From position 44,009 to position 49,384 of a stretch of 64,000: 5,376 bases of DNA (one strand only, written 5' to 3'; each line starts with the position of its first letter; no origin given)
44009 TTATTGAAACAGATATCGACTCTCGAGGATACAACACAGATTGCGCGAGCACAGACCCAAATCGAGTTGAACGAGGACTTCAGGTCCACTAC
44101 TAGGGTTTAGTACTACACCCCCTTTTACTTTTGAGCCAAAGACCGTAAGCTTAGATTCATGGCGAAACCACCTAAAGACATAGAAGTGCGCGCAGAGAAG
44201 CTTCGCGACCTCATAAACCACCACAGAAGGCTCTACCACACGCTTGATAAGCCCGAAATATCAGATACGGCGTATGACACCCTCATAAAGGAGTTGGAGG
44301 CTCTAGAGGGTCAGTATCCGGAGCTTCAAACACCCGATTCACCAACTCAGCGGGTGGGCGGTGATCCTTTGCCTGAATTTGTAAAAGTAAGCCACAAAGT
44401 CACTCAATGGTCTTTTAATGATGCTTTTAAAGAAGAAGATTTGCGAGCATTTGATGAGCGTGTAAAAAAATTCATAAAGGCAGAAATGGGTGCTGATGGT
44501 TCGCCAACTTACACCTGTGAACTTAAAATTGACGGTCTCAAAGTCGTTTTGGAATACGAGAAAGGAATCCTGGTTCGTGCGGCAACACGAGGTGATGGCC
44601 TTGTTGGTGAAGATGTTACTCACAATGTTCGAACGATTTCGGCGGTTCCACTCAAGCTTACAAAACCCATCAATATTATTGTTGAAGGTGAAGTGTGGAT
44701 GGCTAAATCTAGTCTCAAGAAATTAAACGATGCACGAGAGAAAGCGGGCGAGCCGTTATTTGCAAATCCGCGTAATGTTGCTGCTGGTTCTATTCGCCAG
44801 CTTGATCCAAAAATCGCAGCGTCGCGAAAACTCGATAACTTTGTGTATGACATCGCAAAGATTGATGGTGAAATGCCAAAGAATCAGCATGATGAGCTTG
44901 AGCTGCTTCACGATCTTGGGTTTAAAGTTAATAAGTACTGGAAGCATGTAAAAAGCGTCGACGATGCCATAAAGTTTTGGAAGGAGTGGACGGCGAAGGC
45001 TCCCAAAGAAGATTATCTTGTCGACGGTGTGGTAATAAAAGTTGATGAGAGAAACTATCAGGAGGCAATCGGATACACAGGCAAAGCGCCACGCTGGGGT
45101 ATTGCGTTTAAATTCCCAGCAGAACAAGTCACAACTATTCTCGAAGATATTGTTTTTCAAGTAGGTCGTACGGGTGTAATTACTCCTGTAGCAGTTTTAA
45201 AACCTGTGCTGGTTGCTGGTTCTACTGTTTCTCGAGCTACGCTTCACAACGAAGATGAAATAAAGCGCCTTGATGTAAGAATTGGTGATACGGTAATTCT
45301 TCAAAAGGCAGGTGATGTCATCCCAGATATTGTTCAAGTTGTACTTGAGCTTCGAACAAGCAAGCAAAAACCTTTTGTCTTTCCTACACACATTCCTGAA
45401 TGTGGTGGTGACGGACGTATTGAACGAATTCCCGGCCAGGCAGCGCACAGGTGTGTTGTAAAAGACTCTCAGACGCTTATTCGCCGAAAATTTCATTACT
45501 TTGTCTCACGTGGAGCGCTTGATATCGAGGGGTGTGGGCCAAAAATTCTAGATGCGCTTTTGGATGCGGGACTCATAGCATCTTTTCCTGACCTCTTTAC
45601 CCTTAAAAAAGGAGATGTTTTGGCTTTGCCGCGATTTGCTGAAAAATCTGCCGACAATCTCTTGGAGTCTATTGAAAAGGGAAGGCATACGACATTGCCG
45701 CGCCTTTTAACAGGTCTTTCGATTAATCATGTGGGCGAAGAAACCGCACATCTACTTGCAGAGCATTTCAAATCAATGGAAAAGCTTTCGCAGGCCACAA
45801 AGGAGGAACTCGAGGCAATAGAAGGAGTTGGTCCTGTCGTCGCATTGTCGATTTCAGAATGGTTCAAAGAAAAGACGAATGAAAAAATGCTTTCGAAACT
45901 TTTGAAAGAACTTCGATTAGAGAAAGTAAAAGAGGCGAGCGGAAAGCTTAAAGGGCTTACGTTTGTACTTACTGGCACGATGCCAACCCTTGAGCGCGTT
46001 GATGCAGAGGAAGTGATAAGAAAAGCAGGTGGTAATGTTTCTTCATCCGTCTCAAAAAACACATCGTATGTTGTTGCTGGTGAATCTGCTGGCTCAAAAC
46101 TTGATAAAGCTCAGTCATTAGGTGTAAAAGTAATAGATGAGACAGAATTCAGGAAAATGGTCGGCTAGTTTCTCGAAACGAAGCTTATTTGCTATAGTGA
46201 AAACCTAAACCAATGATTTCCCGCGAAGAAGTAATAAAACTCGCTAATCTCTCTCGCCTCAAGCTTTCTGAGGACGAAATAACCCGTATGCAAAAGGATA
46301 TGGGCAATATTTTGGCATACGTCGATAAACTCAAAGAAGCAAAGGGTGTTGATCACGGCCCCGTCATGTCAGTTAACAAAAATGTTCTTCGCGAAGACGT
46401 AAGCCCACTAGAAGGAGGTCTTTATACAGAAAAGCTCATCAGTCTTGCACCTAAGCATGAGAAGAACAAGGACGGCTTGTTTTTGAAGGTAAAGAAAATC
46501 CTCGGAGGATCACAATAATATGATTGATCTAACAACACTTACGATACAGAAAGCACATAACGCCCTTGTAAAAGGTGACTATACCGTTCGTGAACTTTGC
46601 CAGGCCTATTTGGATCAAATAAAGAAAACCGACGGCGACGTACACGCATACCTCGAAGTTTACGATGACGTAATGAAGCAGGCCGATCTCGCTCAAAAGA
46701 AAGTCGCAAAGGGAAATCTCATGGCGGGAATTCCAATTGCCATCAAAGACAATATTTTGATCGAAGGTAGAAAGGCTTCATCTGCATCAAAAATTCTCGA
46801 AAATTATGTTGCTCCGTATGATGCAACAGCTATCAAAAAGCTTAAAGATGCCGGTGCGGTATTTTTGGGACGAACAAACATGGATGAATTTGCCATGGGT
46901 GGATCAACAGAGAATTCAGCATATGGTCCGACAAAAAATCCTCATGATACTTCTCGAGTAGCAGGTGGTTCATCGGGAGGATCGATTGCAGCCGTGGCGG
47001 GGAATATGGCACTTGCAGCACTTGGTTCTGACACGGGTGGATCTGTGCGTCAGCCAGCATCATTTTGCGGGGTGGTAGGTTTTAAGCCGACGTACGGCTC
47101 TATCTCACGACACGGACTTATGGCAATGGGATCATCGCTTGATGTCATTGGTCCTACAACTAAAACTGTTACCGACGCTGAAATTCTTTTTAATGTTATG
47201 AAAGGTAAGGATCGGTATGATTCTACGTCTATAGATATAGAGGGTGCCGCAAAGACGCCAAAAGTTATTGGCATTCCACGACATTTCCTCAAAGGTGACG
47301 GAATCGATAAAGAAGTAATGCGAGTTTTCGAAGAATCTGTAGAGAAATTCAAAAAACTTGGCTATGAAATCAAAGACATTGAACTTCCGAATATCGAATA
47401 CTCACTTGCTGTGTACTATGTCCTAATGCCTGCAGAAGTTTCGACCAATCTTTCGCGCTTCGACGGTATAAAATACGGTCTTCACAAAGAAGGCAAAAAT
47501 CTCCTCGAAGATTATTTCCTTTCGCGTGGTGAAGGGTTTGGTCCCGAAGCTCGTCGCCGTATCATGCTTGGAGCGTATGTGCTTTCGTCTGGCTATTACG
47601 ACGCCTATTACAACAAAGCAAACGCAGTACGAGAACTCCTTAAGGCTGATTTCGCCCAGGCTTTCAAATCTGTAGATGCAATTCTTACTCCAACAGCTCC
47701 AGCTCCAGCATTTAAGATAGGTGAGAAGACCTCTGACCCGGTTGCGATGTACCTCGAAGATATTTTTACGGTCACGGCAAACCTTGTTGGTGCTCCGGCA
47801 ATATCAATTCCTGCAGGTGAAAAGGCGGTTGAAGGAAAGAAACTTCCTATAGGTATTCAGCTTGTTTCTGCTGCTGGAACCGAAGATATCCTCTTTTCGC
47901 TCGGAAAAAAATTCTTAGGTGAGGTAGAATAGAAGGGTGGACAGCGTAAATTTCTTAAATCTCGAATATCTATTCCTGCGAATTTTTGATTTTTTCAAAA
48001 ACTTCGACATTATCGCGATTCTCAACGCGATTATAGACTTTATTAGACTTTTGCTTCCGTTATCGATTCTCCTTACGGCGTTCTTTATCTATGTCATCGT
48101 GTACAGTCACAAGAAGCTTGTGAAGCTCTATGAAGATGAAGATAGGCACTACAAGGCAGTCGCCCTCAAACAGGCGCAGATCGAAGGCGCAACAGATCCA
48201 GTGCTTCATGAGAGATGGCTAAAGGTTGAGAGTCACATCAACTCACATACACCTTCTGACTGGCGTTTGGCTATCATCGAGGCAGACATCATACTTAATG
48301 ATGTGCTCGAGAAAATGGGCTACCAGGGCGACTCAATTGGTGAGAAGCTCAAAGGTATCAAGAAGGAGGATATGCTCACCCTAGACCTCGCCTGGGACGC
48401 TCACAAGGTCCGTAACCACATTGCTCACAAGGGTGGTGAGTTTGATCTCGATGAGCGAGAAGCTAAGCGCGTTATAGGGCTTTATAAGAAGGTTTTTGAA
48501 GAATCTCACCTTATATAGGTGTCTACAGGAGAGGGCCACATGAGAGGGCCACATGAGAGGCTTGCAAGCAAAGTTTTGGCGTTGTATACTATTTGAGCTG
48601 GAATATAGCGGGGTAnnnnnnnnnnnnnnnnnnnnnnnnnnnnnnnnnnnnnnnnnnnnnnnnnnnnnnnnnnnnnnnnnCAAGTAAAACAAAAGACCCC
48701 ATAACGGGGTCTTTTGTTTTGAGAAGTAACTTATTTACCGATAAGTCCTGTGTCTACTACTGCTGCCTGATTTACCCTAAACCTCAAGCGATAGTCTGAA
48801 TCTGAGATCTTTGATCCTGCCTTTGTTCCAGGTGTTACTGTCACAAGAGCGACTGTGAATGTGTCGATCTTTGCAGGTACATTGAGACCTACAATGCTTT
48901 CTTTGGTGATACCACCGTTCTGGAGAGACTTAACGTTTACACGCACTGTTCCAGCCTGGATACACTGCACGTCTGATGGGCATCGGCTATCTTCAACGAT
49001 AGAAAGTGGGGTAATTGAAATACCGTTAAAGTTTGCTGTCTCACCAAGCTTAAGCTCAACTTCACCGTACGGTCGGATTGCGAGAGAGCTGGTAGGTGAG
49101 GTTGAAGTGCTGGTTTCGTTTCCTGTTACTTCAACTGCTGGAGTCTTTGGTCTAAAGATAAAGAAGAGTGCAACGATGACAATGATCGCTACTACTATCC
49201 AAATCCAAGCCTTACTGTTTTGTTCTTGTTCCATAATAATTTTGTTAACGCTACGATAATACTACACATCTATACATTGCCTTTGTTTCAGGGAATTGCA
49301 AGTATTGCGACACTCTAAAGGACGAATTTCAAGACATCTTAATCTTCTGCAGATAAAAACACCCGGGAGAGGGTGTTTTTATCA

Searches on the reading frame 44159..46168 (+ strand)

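Call 25: search_protein_families(library=pfam, proteins=[window:44159-46168:+], max_evalue=0.001)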
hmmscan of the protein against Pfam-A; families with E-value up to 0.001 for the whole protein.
window:44159-46168:+ (669 aa): 8 families
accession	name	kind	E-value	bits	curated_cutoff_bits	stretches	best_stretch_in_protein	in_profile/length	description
PF01653.23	DNA_ligase_aden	-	5.7e-84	282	27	1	73-322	3-253/253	NAD-dependent DNA ligase adenylation domain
PF03120.22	DNA_ligase_OB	-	2.6e-35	120.6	32.9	1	325-402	1-78/79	NAD-dependent DNA ligase OB-fold domain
PF12826.13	HHH_2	-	2.9e-23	82.2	27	1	515-577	1-63/64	Helix-hairpin-helix motif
PF00533.33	BRCT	-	3.2e-15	56.6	21.3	1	594-666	3-76/78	BRCA1 C Terminus (BRCT) domain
PF14520.12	HHH_5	-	1.7e-13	51.3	27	2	520-565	5-51/57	Helix-hairpin-helix domain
PF12738.14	PTCB-BRCT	-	1.8e-07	31.5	22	1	608-659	8-59/63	twin BRCT domain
PF22745.1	Nlig-Ia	-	2.8e-07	31.5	27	1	11-57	5-51/92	DNA ligase-like, N-terminal NAD+-binding domain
PF00633.29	HHH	-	2.3e-06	27.6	24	1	540-565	2-27/30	Helix-hairpin-helix motif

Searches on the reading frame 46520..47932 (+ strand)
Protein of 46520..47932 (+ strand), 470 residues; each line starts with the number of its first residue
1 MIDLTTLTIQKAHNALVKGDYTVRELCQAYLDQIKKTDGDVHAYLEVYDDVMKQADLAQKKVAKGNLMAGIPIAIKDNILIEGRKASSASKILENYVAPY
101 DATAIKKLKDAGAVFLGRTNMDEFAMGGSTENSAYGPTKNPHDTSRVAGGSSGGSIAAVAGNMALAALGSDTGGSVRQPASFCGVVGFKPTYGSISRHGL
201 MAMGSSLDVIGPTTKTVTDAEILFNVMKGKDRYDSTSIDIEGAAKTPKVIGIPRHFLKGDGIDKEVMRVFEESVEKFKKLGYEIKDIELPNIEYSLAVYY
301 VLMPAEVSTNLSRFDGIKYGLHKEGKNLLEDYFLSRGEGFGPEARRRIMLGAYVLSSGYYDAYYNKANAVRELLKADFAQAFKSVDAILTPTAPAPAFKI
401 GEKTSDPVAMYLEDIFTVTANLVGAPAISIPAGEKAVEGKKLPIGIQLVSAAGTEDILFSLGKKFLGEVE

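Call 25: search_protein_families(library=pfam, proteins=[window:46520-47932:+], max_evalue=0.001)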
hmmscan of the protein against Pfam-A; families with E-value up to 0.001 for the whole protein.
window:46520-47932:+ (470 aa): 1 family
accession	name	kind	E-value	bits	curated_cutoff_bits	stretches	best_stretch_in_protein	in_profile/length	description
PF01425.27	Amidase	-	1.5e-136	456.4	27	1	25-456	1-442/445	Amidase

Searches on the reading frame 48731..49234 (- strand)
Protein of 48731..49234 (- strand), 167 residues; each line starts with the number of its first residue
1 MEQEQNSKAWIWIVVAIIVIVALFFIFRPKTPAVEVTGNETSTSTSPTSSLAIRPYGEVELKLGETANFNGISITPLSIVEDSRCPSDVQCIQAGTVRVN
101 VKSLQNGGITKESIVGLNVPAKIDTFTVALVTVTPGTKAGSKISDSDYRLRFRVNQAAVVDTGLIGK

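Call 53: search_protein_families(library=pfam, proteins=[window:48731-49234:-], max_evalue=0.001)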
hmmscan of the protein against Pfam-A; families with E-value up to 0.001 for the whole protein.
window:48731-49234:- (167 aa): 1 family
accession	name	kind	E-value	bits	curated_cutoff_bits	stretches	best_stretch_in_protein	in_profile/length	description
PF13786.12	DUF4179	-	0.001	19.9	30.1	0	6-82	2-82/94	Domain of unknown function (DUF4179)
